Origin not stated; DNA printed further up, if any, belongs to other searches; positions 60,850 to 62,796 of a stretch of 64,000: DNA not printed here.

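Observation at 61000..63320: Tmk-ThyX fusion adjacent to dcd: a compact dTTP-synthesis module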

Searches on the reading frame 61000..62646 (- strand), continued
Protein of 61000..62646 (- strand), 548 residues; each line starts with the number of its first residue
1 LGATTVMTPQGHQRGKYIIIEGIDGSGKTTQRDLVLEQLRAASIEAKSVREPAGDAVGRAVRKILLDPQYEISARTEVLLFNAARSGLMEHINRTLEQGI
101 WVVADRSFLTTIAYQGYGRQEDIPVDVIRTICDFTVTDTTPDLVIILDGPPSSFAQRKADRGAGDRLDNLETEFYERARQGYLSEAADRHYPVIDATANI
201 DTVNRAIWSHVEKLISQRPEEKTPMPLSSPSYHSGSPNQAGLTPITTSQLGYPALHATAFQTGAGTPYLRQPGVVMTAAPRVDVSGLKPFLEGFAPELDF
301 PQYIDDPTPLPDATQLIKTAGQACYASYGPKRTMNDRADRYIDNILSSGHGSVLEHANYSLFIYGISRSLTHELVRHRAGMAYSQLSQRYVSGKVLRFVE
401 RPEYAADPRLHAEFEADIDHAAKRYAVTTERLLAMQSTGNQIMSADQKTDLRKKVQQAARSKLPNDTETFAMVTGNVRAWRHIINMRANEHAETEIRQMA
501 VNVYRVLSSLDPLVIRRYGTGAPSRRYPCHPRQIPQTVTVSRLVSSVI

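Call 31: find_homologous_proteins(query=P0255)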
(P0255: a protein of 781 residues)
Query P0255 (781 aa): 3778 proteins with E <= 0.001 among 8000 candidates; the best 120 are listed.
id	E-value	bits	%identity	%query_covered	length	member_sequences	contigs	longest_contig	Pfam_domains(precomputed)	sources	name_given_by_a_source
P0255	0.0e+0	1751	100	100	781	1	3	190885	PF02223.24,PF02511.21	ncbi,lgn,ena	-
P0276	0.0e+0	1392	78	100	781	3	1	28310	PF02223.24,PF02511.21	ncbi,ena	-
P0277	0.0e+0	1379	77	100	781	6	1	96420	PF02223.24,PF02511.21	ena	-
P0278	0.0e+0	1241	70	99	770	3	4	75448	PF02223.24,PF02511.21,PF01712.26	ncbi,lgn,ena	-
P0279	0.0e+0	1236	69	98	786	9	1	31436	PF02223.24,PF13671.13,PF13401.13,PF02511.21,PF01712.26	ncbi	-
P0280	0.0e+0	1219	69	100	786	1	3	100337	PF02223.24,PF02511.21,PF01712.26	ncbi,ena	-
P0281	0.0e+0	1203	69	98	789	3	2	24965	PF02223.24,PF02511.21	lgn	-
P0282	0.0e+0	1202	68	100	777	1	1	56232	PF02223.24,PF02511.21,PF01712.26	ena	-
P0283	0.0e+0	1197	66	99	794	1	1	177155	PF02223.24,PF02511.21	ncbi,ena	-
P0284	0.0e+0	1196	68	98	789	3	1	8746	PF02223.24,PF02511.21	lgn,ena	-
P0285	0.0e+0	1195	66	99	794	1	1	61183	PF02223.24,PF02511.21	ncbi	-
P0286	0.0e+0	1195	66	99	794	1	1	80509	PF02223.24,PF02511.21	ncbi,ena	-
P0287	0.0e+0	1194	67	99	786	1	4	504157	PF02223.24,PF02511.21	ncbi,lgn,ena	-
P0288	0.0e+0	1187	66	99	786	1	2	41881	PF02223.24,PF13401.13,PF02511.21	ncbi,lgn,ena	-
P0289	0.0e+0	1177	66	98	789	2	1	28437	PF02223.24,PF13401.13,PF13238.13,PF02511.21,PF01712.26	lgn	-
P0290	0.0e+0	1171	66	98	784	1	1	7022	PF02223.24,PF02511.21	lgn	-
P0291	0.0e+0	1162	66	98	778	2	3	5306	PF02223.24,PF02511.21,PF01712.26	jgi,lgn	-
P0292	0.0e+0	1156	65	99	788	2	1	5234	PF02223.24,PF13401.13,PF02511.21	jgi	-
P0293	0.0e+0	1153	65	98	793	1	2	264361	PF02223.24,PF13401.13,PF02511.21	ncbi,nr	ncbi:MAG TPA: dTMP kinase [Candidatus Saccharimonadales bacterium]|nr:dTMP kinase [Candidatus Saccha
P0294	0.0e+0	1153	64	100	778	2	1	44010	PF02223.24,PF02511.21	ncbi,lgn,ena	-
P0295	0.0e+0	1152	66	98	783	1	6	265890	PF02223.24,PF02511.21,PF01712.26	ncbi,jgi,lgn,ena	jgi:dTMP kinase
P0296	0.0e+0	1151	65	99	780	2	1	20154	PF02223.24,PF02511.21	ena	-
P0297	0.0e+0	1148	65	99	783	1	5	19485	PF02223.24,PF13238.13,PF02511.21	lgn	-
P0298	0.0e+0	1147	65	98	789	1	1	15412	PF02223.24,PF13401.13,PF02511.21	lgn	-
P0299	0.0e+0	1146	64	99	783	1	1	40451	PF02223.24,PF02511.21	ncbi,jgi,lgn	-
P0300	0.0e+0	1143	65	98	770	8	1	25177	PF02223.24,PF13521.13,PF13401.13,PF13238.13,PF02511.21,PF01712.26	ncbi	-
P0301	0.0e+0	1139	64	99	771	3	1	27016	PF02223.24,PF02511.21,PF01712.26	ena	-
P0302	0.0e+0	1138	65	99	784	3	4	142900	PF02223.24,PF13401.13,PF02511.21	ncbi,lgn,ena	-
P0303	0.0e+0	1136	65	98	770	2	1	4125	PF02223.24,PF13401.13,PF02511.21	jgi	jgi:dTMP kinase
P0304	0.0e+0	1134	64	98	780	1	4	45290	PF02223.24,PF13401.13,PF02511.21,PF01712.26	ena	-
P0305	0.0e+0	1133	63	99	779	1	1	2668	PF02223.24,PF02511.21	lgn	-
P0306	0.0e+0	1131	64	98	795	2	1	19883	PF02223.24,PF13401.13,PF02511.21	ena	-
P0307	0.0e+0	1130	64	98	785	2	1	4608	PF02223.24,PF02511.21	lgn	-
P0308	0.0e+0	1128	64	98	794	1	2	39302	PF02223.24,PF13671.13,PF02511.21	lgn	-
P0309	0.0e+0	1127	64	98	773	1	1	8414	PF02223.24,PF02511.21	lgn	-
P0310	0.0e+0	1127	66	98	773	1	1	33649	PF02223.24,PF02511.21,PF01712.26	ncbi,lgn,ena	-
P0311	0.0e+0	1127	66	98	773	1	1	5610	PF02223.24,PF02511.21,PF01712.26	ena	-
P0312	0.0e+0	1126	65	98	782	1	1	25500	PF02223.24,PF13521.13,PF13671.13,PF13401.13,PF02511.21,PF01712.26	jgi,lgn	jgi:dTMP kinase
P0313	0.0e+0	1126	63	99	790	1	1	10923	PF02223.24,PF13401.13,PF13238.13,PF02511.21,PF01712.26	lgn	-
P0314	0.0e+0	1125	65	98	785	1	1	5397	PF02223.24,PF02511.21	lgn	-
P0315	0.0e+0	1125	63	98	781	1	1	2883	PF02223.24,PF13671.13,PF02511.21,PF01712.26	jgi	jgi:dTMP kinase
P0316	0.0e+0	1123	64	98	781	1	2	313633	PF02223.24,PF13401.13,PF02511.21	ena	-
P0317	0.0e+0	1122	65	98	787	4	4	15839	PF02223.24,PF02511.21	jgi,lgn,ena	-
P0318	0.0e+0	1122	64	98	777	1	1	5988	PF02223.24,PF02511.21,PF01712.26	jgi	jgi:dTMP kinase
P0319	0.0e+0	1121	64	98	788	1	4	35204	PF02223.24,PF02511.21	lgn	-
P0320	0.0e+0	1120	65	98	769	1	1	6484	PF02223.24,PF13238.13,PF02511.21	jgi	jgi:dTMP kinase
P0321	0.0e+0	1120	64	98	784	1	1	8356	PF02223.24,PF13401.13,PF02511.21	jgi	jgi:dTMP kinase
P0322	0.0e+0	1120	64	98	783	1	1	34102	PF02223.24,PF02511.21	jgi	jgi:dTMP kinase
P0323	0.0e+0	1120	64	99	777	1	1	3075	PF02223.24,PF13671.13,PF02511.21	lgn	-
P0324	0.0e+0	1119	64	98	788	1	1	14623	PF02223.24,PF02511.21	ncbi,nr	ncbi:MAG TPA: dTMP kinase [Candidatus Saccharimonadales bacterium]|nr:dTMP kinase [Candidatus Saccha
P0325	0.0e+0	1119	63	98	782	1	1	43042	PF02223.24,PF02511.21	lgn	-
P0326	0.0e+0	1119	64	98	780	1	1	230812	PF02223.24,PF02511.21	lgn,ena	-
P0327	0.0e+0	1117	63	98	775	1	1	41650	PF02223.24,PF02511.21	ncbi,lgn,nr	ncbi:MAG TPA: dTMP kinase [Candidatus Saccharimonadales bacterium]|nr:dTMP kinase [Candidatus Saccha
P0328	0.0e+0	1117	64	98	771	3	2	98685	PF02223.24,PF13671.13,PF02511.21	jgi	jgi:dTMP kinase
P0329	0.0e+0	1117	64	98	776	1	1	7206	PF02223.24,PF02511.21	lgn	-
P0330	0.0e+0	1116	63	98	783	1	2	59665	PF02223.24,PF02511.21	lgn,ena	-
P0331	0.0e+0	1116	63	99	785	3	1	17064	PF02223.24,PF13401.13,PF02511.21,PF01712.26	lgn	-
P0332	0.0e+0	1116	63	98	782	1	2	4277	PF02223.24,PF02511.21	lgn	-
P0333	0.0e+0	1116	64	98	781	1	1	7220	PF02223.24,PF13401.13,PF02511.21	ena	-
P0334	0.0e+0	1116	64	98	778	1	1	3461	PF02223.24,PF02511.21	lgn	-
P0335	0.0e+0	1115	64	98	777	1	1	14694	PF02223.24,PF02511.21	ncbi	-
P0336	0.0e+0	1114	63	98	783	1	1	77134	PF02223.24,PF02511.21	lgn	-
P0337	0.0e+0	1114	63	98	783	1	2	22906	PF02223.24,PF02511.21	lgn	-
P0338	0.0e+0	1114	63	98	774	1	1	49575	PF02223.24,PF02511.21,PF01712.26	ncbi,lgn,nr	ncbi:MAG TPA: dTMP kinase [Candidatus Saccharimonadales bacterium]|nr:dTMP kinase [Candidatus Saccha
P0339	0.0e+0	1114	63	98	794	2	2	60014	PF02223.24,PF13401.13,PF02511.21,PF13191.13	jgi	jgi:dTMP kinase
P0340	0.0e+0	1114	63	98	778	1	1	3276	PF02223.24,PF13521.13,PF13401.13,PF02511.21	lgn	-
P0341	0.0e+0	1114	63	98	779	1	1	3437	PF02223.24,PF02511.21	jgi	jgi:dTMP kinase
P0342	0.0e+0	1114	63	98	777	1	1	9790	PF02223.24,PF13238.13,PF02511.21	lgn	-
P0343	0.0e+0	1114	64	98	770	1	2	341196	PF02223.24,PF13401.13,PF13238.13,PF02511.21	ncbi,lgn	-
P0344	0.0e+0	1114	64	98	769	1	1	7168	PF02223.24,PF02511.21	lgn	-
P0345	0.0e+0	1114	63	98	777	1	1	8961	PF02223.24,PF13238.13,PF02511.21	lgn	-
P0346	0.0e+0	1113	65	98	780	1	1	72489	PF02223.24,PF02511.21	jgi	jgi:dTMP kinase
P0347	0.0e+0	1113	64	98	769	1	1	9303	PF02223.24,PF02511.21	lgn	-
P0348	0.0e+0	1113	63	98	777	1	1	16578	PF02223.24,PF13238.13,PF02511.21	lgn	-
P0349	0.0e+0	1113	64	98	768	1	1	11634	PF02223.24,PF02511.21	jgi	jgi:dTMP kinase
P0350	0.0e+0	1113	64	98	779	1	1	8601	PF02223.24,PF13401.13,PF02511.21,PF01712.26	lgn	-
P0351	0.0e+0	1112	64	98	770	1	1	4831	PF02223.24,PF13401.13,PF13238.13,PF02511.21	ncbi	-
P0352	0.0e+0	1112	64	98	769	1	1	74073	PF02223.24,PF02511.21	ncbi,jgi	-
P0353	0.0e+0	1112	64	98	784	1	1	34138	PF02223.24,PF02511.21,PF01712.26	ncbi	-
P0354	0.0e+0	1112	63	98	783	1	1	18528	PF02223.24,PF02511.21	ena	-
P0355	0.0e+0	1112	64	98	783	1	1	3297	PF02223.24,PF02511.21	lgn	-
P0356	0.0e+0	1112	64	98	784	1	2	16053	PF02223.24,PF13671.13,PF02511.21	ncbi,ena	-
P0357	0.0e+0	1111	63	98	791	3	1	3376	PF02223.24,PF02511.21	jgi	jgi:dTMP kinase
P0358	0.0e+0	1111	64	98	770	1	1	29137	PF02223.24,PF02511.21,PF01712.26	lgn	-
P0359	0.0e+0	1111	62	98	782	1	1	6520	PF02223.24,PF13401.13,PF13238.13,PF02511.21,PF01712.26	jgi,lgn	-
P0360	0.0e+0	1111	63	98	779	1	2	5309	PF02223.24,PF13671.13,PF02511.21,PF01712.26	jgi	jgi:dTMP kinase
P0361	0.0e+0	1110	63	98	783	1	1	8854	PF02223.24,PF02511.21,PF25199.2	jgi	-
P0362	0.0e+0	1110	63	98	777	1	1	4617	PF02223.24,PF02511.21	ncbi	-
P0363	0.0e+0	1110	63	98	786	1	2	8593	PF02223.24,PF02511.21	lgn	-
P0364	0.0e+0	1110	64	98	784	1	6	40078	PF02223.24,PF13671.13,PF02511.21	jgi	jgi:dTMP kinase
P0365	0.0e+0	1110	64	98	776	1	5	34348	PF02223.24,PF02511.21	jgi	jgi:dTMP kinase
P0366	0.0e+0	1110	64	97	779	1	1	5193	PF02223.24,PF02511.21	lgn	-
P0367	0.0e+0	1110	63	98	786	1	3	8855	PF02223.24,PF02511.21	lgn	-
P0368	0.0e+0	1110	63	98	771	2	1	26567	PF02223.24,PF02511.21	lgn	-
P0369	0.0e+0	1110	63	98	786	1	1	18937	PF02223.24,PF02511.21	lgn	-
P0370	0.0e+0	1109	63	98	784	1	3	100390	PF02223.24,PF02511.21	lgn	-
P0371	0.0e+0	1109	63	98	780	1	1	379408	PF02223.24,PF02511.21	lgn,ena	-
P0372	0.0e+0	1109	63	98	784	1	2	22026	PF02223.24,PF13671.13,PF02511.21,PF25199.2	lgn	-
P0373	0.0e+0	1109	64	98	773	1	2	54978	PF02223.24,PF13671.13,PF13238.13,PF02511.21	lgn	-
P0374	0.0e+0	1109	63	98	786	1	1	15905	PF02223.24,PF02511.21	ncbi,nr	ncbi:MAG TPA: dTMP kinase [Candidatus Saccharimonadales bacterium]|nr:dTMP kinase [Candidatus Saccha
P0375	0.0e+0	1109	63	99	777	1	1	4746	PF02223.24,PF02511.21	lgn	-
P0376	0.0e+0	1108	64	98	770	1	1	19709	PF02223.24,PF02511.21,PF01712.26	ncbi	-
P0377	0.0e+0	1108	64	98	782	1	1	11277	PF02223.24,PF02511.21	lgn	-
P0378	0.0e+0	1107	63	98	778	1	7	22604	PF02223.24,PF02511.21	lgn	-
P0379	0.0e+0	1107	63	98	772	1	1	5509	PF02223.24,PF13401.13,PF02511.21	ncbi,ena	ncbi:MAG TPA: dTMP kinase [Candidatus Saccharimonadales bacterium]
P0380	0.0e+0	1107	63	98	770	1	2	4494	PF02223.24,PF02511.21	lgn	-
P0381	0.0e+0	1106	62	98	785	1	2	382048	PF02223.24,PF13238.13,PF02511.21,PF01712.26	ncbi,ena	-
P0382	0.0e+0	1106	63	98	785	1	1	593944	PF02223.24,PF13521.13,PF13671.13,PF02511.21,PF01712.26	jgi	jgi:dTMP kinase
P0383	0.0e+0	1106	63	98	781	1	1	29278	PF02223.24,PF13401.13,PF02511.21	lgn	-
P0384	0.0e+0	1106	63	99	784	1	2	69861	PF02223.24,PF13401.13,PF02511.21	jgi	jgi:dTMP kinase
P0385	0.0e+0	1105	63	98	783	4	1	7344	PF02223.24,PF13671.13,PF02511.21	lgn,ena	-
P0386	0.0e+0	1105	64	98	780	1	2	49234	PF02223.24,PF02511.21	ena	-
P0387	0.0e+0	1105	63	98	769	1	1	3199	PF02223.24,PF13671.13,PF02511.21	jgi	jgi:dTMP kinase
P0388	0.0e+0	1105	62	98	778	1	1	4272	PF02223.24,PF02511.21,PF01712.26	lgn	-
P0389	0.0e+0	1105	63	98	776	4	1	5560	PF02223.24,PF13401.13,PF13238.13,PF02511.21,PF01712.26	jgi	-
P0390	0.0e+0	1105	63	99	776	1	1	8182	PF02223.24,PF02511.21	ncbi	-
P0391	0.0e+0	1105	63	98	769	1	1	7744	PF02223.24,PF13521.13,PF13401.13,PF02511.21,PF01712.26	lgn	-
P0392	0.0e+0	1105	63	98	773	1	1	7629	PF02223.24,PF13401.13,PF02511.21,PF01712.26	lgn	-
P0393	0.0e+0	1105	63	98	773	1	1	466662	PF02223.24,PF02511.21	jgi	jgi:dTMP kinase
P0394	0.0e+0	1104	63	99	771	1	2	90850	PF02223.24,PF02511.21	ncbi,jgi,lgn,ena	jgi:dTMP kinase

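Call 37: search_protein_families(library=ncbifam, proteins=[P0001, L005:838-1512:+, L005:181-786:+, L005:3168-4436:+, L005:4417-5652:+, P0255], max_evalue=0.00001)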
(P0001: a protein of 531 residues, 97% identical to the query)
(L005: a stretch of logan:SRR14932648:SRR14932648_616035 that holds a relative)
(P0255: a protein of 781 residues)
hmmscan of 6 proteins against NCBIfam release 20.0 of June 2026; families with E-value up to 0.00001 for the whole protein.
P0001 (531 aa): 3 families
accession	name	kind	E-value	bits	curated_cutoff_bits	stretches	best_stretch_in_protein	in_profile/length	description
TIGR00041.1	DTMP_kinase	equivalog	2.4e-39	135.1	83.25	1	8-201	3-196/196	dTMP kinase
TIGR02170.1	thyX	equivalog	4.3e-39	134.2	87.9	1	306-511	13-210/211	FAD-dependent thymidylate synthase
NF005923.0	PRK07933.1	equivalog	3.3e-07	29.9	193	1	12-166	3-167/213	dTMP kinase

L005:838-1512:+ (224 aa): 1 family
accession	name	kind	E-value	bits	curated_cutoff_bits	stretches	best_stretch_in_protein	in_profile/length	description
TIGR02274.1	dCTP_deam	equivalog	1.7e-28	99.5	92.8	1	4-196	3-174/180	dCTP deaminase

L005:181-786:+ (201 aa): 3 families
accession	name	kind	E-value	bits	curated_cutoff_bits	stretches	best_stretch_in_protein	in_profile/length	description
NF008736.0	PRK11762.1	equivalog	1.5e-09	37.6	169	1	44-120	43-119/186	ADP compounds hydrolase NudE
NF008044.0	PRK10776.1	equivalog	1.6e-06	28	148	1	74-119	30-75/130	8-oxo-dGTP diphosphatase MutT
TIGR00586.1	mutt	equivalog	1.9e-06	27.9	97.9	1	52-106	9-63/129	8-oxo-dGTP diphosphatase MutT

L005:3168-4436:+ (422 aa): 3 families
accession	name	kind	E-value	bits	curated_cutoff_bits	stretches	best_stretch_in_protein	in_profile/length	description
NF000586.1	PRK00011.1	subfamily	1.3e-112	376.6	335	1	3-413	3-398/404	serine hydroxymethyltransferase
NF010094.0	PRK13580.1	equivalog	6.5e-73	246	735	2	107-401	170-454/496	glycine hydroxymethyltransferase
TIGR04506.1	F_threo_transal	equivalog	1.2e-17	64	650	1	3-410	5-399/609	fluorothreonine transaldolase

L005:4417-5652:+ (411 aa): 21 families
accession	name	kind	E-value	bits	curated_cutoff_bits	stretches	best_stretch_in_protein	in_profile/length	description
NF008759.0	PRK11790.1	equivalog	2.1e-180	599.7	404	1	6-411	3-410/410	phosphoglycerate dehydrogenase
TIGR01327.1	PGDH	equivalog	3.7e-74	250.4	454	1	16-332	1-315/525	phosphoglycerate dehydrogenase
NF009714.1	PRK13243.1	equivalog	1.2e-44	153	455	1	16-318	4-313/332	glyoxylate reductase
NF005069.0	PRK06487.1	equivalog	3.5e-44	151.2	448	1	45-319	37-312/320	2-hydroxyacid dehydrogenase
NF005750.0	PRK07574.1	equivalog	3.4e-36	125.1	329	1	73-319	109-358/386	NAD-dependent formate dehydrogenase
NF001309.0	PRK00257.1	equivalog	5.8e-35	121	434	1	51-320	32-280/379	4-phosphoerythronate dehydrogenase PdxB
NF005387.0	PRK06932.1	equivalog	1.5e-34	119.4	492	1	62-320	49-312/314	2-hydroxyacid dehydrogenase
NF006263.0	PRK08410.1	equivalog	3.7e-34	118.5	389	1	66-319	51-308/311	D-2-hydroxyacid dehydrogenase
NF041369.1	Dhydh_Halo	equivalog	9.5e-34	117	400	1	88-315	65-292/305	D-2-hydroxyacid dehydrogenase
NF011938.0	PRK15409.1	equivalog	3.4e-31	108.4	492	1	62-316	50-307/324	glyoxylate/hydroxypyruvate reductase GhrB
NF000492.1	vanH_gen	exception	3.2e-30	105.3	540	1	82-299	70-292/312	D-lactate dehydrogenase VanH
NF000128.1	vanH-Sc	exception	2.1e-24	86.3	650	1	79-321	87-331/337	D-lactate dehydrogenase VanH-Sc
NF000004.1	vanH-D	exception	3.8e-24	85.4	550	1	82-299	76-298/323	D-lactate dehydrogenase VanH-D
NF011966.0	PRK15438.1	equivalog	8.8e-24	84.2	687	1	17-322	3-282/378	4-phosphoerythronate dehydrogenase PdxB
NF000151.1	vanH-Ac1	exception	9.1e-24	84.4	750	1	80-296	104-326/351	D-lactate dehydrogenase VanH-Ac1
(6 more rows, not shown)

P0255 (781 aa): 3 families
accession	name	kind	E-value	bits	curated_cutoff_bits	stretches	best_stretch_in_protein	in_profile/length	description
TIGR00041.1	DTMP_kinase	equivalog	2.4e-31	109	83.25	1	1-198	1-196/196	dTMP kinase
TIGR02170.1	thyX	equivalog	3.4e-13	49.6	87.9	0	650-736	122-209/211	FAD-dependent thymidylate synthase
NF005923.0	PRK07933.1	equivalog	7.2e-07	28.8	193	0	7-161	3-162/213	dTMP kinase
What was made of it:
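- On Flavin-dependent thymidylate synthase ThyX (Pfam PF02511 / TIGR02170): TIGR02170 equivalog 134.2 bits (cut-off 87.9) on P0001 (call 37).
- On Thymidylate kinase (Pfam PF02223 / TIGR00041): TIGR00041 equivalog 135.1 bits (cut-off 83.25) (call 37).
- On dCTP deaminase (neighbour gene, TIGR02274): 99.5 bits (cut-off 92.8) on the intact L005 copy (call 37).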
